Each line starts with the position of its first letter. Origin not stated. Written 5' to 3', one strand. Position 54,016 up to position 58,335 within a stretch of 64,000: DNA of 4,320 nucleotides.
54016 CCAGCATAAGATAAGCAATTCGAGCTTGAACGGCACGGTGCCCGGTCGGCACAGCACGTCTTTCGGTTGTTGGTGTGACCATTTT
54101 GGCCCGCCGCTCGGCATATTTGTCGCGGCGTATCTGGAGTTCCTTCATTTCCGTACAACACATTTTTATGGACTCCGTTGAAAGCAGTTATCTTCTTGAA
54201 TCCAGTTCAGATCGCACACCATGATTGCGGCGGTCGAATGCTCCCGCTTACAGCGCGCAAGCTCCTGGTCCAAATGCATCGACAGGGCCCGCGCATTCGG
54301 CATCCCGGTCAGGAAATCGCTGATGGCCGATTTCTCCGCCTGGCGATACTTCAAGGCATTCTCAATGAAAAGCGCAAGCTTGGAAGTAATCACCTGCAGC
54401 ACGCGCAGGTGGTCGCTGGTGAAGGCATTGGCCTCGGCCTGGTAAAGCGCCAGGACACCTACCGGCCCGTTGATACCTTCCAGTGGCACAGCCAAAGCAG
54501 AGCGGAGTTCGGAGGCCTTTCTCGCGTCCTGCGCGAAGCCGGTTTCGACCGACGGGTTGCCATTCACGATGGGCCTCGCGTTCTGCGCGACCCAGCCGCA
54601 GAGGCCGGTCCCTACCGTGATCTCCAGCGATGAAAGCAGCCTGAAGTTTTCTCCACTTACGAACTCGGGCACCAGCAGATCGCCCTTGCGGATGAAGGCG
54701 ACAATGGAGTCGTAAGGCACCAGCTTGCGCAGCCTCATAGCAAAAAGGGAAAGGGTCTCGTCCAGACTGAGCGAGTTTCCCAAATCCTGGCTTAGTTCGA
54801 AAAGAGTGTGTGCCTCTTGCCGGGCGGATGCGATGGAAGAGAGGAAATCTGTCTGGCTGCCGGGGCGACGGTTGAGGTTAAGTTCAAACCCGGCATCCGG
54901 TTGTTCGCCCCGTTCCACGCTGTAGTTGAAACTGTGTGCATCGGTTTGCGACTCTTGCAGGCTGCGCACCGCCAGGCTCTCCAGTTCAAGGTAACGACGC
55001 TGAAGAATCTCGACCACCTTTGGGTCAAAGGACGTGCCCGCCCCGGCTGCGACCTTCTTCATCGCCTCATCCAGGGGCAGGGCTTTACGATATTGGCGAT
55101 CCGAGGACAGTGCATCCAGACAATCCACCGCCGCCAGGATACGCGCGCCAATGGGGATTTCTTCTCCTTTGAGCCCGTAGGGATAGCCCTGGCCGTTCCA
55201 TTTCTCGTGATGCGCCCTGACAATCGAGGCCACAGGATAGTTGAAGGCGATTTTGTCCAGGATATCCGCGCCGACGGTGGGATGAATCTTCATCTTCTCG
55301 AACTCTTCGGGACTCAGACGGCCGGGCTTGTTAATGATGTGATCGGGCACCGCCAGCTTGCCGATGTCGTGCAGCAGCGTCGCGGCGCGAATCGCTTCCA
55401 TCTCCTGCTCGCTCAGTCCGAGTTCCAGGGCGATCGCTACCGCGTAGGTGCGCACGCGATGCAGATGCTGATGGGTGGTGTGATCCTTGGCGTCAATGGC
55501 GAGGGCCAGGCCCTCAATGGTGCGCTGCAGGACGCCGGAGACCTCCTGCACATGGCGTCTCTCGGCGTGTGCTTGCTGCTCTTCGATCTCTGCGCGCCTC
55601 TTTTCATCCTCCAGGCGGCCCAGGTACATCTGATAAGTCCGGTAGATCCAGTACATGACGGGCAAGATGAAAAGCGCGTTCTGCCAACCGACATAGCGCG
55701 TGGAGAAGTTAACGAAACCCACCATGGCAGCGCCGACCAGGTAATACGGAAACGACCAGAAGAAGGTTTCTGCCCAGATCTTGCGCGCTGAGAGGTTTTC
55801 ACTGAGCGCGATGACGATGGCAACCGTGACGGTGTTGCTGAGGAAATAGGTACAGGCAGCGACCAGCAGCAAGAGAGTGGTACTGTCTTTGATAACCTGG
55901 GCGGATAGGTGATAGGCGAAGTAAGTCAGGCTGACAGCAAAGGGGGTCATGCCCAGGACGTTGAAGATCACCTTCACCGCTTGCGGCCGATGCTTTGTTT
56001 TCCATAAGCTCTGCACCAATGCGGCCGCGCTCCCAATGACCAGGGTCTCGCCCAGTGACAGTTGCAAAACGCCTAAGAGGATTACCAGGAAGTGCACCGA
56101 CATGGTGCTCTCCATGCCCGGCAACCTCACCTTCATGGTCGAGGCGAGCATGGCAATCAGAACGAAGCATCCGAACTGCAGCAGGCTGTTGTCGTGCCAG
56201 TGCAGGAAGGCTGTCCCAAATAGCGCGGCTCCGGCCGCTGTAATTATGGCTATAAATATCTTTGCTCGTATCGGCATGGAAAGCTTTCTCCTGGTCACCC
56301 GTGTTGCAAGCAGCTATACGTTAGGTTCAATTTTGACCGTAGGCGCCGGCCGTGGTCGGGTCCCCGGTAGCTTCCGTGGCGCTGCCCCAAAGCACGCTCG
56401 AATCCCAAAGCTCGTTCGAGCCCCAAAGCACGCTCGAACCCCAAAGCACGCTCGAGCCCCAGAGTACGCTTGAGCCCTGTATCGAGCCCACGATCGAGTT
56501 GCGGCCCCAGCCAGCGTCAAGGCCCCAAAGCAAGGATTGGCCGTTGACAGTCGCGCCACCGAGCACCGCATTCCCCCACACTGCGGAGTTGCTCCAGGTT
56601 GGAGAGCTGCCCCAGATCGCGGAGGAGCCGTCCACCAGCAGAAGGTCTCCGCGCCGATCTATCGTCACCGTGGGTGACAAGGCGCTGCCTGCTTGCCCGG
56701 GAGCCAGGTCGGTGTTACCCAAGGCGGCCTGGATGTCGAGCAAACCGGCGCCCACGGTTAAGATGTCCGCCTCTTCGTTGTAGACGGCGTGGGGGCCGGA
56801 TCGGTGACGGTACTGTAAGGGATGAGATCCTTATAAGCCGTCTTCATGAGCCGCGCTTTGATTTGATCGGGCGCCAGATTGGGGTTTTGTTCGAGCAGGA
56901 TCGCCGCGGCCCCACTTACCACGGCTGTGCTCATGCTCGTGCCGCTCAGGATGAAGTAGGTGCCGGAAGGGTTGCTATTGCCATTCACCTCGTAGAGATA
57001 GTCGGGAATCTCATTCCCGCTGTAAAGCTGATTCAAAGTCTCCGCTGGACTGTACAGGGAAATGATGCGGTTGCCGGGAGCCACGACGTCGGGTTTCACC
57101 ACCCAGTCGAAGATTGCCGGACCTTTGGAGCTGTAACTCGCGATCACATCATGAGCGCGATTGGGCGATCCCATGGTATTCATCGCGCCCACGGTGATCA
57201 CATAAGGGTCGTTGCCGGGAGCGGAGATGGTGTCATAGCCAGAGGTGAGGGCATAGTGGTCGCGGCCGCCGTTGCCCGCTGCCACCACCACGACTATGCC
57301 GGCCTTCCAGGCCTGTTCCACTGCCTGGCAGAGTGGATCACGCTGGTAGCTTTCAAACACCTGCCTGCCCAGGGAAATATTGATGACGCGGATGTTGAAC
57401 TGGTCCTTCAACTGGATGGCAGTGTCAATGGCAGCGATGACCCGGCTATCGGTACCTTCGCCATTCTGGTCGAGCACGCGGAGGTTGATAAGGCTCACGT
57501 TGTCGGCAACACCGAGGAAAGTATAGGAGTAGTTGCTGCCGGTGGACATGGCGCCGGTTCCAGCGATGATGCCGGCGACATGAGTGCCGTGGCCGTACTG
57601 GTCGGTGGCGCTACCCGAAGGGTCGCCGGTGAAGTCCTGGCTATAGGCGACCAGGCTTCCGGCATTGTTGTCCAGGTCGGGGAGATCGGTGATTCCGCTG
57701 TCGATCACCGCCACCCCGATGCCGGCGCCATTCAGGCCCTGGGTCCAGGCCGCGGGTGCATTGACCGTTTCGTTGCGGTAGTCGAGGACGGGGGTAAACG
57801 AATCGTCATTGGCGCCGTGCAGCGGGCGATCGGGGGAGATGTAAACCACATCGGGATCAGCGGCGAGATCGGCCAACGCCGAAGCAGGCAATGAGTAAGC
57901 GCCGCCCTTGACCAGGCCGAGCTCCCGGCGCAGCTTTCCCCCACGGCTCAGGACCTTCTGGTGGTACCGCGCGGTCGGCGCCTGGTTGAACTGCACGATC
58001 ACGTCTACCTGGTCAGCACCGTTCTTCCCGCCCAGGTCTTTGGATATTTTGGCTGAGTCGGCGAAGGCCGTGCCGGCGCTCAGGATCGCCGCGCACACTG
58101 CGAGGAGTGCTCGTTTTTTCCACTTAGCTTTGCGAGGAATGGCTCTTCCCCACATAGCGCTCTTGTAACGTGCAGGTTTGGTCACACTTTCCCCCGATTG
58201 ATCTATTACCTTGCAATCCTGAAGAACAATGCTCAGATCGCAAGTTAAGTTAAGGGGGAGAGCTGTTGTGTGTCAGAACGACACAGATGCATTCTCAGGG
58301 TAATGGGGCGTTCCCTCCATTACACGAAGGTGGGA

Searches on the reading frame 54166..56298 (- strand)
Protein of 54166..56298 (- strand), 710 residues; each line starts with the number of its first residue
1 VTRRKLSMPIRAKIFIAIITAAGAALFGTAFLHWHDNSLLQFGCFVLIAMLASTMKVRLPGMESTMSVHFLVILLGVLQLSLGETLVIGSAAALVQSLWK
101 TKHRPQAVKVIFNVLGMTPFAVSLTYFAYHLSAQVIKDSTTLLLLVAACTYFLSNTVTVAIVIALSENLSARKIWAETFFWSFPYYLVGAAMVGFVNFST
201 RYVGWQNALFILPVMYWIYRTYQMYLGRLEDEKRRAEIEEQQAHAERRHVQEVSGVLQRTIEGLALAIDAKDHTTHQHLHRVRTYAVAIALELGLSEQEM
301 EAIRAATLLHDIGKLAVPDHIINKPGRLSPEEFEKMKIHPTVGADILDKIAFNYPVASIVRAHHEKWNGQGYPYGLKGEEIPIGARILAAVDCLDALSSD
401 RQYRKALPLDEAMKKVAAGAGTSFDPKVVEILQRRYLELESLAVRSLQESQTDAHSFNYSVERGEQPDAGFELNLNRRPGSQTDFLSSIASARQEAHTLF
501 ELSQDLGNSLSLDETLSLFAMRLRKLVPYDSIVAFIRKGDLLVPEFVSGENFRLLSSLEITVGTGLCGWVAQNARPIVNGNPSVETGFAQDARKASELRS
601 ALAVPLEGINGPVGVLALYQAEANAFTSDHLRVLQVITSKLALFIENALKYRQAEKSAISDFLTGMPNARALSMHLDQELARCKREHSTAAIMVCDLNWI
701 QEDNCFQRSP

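Call 18: search_protein_families(library=pfam, proteins=[window:54166-56298:-], max_evalue=0.001)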
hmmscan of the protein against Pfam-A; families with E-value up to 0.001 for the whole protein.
window:54166-56298:- (710 aa): 7 families
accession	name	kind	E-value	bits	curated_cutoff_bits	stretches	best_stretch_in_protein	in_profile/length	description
PF13487.12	HD_5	-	3.5e-39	134.7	27.2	1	268-428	7-170/170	HD domain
PF01966.28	HD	-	2e-23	83.3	22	1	277-396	3-115/116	HD domain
PF13185.12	GAF_2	-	2.4e-13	50.9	28.6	1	510-646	2-136/136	GAF domain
PF01590.32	GAF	-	5e-11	43.7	22.4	1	512-643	2-131/133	GAF domain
PF13492.12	GAF_3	-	9.1e-09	36.3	27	1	511-647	1-129/129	GAF domain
PF00990.26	GGDEF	-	2.4e-05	24.6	23.8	1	658-698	1-41/161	Diguanylate cyclase, GGDEF domain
PF20972.2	MASE9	-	3.9e-05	24.1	24.3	1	50-223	36-197/203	MASE9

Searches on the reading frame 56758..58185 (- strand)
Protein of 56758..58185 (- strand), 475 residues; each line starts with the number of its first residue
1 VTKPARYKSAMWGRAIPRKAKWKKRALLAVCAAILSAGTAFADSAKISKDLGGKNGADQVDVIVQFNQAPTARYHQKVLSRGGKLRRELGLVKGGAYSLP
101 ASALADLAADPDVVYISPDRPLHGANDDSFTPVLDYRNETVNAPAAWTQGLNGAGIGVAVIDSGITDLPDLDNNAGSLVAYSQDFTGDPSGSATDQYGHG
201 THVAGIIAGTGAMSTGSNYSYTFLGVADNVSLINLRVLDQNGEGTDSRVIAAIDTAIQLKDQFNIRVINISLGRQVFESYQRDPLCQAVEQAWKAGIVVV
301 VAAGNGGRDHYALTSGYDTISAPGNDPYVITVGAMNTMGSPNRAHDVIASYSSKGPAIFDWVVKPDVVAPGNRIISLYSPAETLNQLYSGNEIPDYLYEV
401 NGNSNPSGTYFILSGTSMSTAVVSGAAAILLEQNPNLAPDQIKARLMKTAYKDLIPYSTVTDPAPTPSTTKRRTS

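Call 18: search_protein_families(library=pfam, proteins=[window:56758-58185:-], max_evalue=0.001)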
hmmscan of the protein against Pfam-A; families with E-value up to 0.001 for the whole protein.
window:56758-58185:- (475 aa): 1 family
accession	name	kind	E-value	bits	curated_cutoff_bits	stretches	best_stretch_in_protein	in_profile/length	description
PF00082.27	Peptidase_S8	-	4.3e-54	184.2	21.8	1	153-450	1-273/288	Subtilase family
